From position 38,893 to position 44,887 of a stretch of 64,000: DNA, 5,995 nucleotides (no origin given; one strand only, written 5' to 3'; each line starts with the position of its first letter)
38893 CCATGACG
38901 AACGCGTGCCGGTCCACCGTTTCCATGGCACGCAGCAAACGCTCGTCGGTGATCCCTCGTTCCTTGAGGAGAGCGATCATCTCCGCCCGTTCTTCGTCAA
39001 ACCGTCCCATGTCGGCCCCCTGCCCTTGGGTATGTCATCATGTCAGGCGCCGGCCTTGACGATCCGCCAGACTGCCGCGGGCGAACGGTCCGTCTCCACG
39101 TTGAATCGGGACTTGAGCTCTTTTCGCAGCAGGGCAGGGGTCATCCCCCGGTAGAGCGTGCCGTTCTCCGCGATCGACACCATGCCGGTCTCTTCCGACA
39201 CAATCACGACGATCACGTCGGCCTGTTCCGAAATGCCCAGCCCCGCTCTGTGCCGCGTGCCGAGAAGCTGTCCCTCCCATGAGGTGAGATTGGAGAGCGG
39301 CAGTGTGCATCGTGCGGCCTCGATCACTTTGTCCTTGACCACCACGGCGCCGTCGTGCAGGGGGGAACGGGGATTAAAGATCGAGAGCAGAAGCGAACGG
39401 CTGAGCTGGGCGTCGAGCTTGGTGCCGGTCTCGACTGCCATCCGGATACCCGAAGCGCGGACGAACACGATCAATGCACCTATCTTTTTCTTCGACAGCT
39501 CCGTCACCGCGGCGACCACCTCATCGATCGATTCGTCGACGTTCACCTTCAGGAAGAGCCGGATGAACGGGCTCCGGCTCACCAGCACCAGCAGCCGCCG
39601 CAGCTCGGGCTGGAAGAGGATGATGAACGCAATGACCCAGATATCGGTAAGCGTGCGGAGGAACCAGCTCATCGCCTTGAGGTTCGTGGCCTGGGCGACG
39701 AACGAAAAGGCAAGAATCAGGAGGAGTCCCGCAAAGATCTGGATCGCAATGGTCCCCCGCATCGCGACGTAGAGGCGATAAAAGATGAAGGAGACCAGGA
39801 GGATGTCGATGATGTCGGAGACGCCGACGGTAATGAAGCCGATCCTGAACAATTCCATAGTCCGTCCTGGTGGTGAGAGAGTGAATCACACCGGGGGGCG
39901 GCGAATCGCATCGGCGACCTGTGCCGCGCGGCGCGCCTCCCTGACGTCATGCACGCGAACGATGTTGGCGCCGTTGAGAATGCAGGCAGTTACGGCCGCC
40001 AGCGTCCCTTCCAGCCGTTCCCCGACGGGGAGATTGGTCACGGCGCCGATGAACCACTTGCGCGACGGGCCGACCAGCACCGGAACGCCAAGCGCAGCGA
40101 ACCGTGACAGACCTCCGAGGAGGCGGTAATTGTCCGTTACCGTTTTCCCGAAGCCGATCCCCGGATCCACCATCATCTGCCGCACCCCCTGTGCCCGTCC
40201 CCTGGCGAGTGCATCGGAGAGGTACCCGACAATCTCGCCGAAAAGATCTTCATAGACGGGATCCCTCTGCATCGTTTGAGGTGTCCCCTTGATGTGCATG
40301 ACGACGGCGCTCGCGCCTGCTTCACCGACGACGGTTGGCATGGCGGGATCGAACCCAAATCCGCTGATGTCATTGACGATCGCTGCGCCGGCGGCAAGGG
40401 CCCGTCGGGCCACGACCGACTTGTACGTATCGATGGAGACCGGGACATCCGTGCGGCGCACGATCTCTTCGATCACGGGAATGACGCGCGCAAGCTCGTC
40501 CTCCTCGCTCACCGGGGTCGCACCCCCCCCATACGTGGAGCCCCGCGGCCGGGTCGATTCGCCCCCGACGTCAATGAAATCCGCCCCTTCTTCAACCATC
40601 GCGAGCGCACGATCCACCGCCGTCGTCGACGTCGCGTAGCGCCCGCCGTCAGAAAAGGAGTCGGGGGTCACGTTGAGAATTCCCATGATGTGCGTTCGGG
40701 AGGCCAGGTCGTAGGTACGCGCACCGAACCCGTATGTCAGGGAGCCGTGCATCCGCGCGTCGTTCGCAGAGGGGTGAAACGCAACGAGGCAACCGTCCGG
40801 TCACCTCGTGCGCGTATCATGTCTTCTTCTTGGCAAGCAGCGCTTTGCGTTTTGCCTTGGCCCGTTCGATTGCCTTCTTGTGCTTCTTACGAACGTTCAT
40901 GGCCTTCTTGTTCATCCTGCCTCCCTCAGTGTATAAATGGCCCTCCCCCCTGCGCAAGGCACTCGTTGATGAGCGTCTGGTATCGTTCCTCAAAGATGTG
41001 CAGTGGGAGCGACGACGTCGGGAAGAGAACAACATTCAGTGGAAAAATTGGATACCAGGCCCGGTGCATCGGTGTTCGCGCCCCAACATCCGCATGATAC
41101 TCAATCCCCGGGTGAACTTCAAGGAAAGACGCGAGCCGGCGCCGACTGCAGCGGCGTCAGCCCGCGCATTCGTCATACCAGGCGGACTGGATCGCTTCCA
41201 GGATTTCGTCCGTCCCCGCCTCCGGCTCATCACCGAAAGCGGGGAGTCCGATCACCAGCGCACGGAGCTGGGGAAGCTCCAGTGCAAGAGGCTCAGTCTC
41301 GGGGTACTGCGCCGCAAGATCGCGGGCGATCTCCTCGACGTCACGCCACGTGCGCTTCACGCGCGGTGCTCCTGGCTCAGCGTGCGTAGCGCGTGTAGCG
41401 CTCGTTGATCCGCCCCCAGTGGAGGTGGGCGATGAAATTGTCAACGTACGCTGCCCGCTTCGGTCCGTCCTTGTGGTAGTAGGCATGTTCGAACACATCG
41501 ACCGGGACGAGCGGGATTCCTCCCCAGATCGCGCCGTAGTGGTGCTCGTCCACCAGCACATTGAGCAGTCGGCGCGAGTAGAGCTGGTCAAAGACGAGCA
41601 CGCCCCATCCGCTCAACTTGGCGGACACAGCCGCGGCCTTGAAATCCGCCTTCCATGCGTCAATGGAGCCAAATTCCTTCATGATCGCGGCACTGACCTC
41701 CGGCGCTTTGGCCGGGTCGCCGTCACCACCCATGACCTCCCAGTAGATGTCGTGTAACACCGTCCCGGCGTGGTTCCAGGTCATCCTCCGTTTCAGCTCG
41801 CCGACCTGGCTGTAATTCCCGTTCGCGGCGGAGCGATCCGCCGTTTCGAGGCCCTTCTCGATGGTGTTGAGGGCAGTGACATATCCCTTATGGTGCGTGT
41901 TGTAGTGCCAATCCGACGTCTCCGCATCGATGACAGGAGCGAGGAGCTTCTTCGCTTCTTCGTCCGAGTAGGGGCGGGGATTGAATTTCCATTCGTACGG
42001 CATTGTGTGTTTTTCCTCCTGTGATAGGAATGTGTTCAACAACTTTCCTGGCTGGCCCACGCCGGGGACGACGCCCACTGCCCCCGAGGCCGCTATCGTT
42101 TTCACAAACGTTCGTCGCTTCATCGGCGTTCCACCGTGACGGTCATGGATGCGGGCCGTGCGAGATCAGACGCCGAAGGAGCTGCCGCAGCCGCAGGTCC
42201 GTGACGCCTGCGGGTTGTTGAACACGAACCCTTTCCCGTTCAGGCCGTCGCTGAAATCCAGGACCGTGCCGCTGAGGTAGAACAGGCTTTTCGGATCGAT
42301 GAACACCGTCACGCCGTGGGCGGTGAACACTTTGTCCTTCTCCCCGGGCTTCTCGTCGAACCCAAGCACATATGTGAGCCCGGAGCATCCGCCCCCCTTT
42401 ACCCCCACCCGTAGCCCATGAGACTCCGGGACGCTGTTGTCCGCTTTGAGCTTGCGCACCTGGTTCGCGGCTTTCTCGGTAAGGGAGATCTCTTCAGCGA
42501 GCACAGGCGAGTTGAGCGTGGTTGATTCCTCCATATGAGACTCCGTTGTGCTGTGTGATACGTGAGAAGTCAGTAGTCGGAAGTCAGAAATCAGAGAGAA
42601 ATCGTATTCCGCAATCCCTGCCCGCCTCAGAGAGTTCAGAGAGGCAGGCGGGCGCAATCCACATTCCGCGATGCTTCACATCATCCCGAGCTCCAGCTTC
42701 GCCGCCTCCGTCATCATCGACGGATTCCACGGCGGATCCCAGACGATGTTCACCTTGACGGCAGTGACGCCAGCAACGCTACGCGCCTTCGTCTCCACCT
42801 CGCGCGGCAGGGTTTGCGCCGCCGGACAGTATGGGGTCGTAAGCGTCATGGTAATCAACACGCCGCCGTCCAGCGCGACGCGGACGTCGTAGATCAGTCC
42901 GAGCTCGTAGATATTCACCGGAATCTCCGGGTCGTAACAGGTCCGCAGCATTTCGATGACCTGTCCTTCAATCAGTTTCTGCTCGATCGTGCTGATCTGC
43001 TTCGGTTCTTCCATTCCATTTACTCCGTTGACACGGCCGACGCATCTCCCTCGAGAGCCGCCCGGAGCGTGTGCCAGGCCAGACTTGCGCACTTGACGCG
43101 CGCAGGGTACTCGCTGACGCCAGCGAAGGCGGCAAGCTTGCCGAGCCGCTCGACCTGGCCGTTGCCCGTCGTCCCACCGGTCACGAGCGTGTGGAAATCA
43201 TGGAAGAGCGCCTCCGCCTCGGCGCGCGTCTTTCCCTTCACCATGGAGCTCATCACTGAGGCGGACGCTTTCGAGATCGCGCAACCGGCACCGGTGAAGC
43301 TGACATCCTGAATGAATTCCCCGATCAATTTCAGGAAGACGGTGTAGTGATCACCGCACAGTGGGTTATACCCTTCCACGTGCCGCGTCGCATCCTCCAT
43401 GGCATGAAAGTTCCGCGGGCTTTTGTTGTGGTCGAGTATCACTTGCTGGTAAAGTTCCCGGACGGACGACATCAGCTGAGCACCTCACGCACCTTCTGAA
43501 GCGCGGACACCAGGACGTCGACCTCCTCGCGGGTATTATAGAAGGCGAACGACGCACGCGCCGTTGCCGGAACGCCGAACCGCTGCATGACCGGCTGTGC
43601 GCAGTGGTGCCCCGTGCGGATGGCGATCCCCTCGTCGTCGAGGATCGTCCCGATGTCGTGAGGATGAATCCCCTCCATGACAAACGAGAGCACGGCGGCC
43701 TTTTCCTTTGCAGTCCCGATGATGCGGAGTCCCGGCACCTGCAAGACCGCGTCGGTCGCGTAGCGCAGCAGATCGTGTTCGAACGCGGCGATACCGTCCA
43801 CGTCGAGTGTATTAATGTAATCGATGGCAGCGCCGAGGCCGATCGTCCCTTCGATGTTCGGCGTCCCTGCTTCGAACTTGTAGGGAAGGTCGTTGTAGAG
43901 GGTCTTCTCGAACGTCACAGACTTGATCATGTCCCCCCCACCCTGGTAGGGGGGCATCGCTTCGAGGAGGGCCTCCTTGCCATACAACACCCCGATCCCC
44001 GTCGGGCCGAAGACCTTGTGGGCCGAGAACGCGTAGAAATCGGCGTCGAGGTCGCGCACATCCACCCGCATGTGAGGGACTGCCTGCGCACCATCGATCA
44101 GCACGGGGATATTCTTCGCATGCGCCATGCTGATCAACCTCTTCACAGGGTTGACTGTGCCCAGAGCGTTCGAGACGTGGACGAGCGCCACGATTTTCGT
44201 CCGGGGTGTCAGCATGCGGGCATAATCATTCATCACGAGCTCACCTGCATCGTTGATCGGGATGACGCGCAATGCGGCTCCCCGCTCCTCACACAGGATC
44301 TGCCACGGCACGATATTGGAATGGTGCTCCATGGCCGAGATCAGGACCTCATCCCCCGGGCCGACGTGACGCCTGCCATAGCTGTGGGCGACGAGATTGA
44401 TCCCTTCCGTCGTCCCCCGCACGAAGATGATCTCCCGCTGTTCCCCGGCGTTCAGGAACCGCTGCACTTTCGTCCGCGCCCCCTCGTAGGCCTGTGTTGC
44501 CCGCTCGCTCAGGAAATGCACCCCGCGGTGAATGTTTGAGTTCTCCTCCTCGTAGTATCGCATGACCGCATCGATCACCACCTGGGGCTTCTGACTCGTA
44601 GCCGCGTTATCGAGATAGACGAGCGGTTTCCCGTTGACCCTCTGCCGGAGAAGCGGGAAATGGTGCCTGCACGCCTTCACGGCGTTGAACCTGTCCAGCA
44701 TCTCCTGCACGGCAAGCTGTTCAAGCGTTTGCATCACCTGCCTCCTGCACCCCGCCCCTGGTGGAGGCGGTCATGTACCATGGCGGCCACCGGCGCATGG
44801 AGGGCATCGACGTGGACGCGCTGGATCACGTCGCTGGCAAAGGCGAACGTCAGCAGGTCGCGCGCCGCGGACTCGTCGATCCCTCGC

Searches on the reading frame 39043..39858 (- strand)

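Call 41: search_protein_families(library=pfam, max_evalue=0.00001, proteins=[window:39043-39858:-])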
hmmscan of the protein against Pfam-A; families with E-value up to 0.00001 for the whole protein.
window:39043-39858:- (271 aa): 2 families
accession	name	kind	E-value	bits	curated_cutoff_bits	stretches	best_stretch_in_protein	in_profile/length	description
PF02457.21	DAC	-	7e-40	135.8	27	1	116-234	2-118/119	DisA bacterial checkpoint controller nucleotide-binding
PF19293.4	CdaA_N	-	6.5e-12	45.9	23.8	1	9-85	3-80/81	CdaA N-terminal transmembrane domain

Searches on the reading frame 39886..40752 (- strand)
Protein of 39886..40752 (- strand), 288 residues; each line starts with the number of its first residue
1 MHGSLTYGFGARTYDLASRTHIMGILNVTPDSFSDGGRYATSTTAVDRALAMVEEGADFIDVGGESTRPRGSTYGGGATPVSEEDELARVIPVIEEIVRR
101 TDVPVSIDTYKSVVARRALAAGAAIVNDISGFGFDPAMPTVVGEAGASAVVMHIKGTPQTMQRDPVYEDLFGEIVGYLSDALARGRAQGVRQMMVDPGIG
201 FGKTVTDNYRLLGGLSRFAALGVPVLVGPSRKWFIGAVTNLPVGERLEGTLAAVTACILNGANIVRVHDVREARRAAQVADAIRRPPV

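Call 41: search_protein_families(library=pfam, max_evalue=0.00001, proteins=[window:39886-40752:-])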
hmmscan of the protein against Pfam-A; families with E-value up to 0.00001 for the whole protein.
window:39886-40752:- (288 aa): 1 family
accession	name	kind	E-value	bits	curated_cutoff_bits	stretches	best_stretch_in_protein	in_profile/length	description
PF00809.28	Pterin_bind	-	4.9e-78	262.6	25.5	1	23-268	1-244/244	Pterin binding enzyme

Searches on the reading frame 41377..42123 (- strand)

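Call 41: search_protein_families(library=pfam, max_evalue=0.00001, proteins=[window:41377-42123:-])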
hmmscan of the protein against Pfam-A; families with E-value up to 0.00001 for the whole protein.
window:41377-42123:- (248 aa): 2 families
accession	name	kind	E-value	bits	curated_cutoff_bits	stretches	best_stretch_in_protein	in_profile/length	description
PF02777.23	Sod_Fe_C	-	1.2e-22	80.3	20.9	1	142-242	4-102/102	Iron/manganese superoxide dismutases, C-terminal domain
PF00081.27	Sod_Fe_N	-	4.3e-17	62.8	27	1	59-131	12-81/82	Iron/manganese superoxide dismutases, alpha-hairpin domain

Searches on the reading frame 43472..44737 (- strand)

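Call 41: search_protein_families(library=pfam, max_evalue=0.00001, proteins=[window:43472-44737:-])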
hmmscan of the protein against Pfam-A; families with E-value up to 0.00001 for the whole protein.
window:43472-44737:- (421 aa): 2 families
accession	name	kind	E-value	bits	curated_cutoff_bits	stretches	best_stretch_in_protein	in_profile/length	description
PF00266.25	Aminotran_5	-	5.9e-150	499.8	21.5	1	40-409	1-371/371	Aminotransferase class-V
PF00155.27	Aminotran_1_2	-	2.2e-08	34.2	19.7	1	81-261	41-241/361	Aminotransferase class I and II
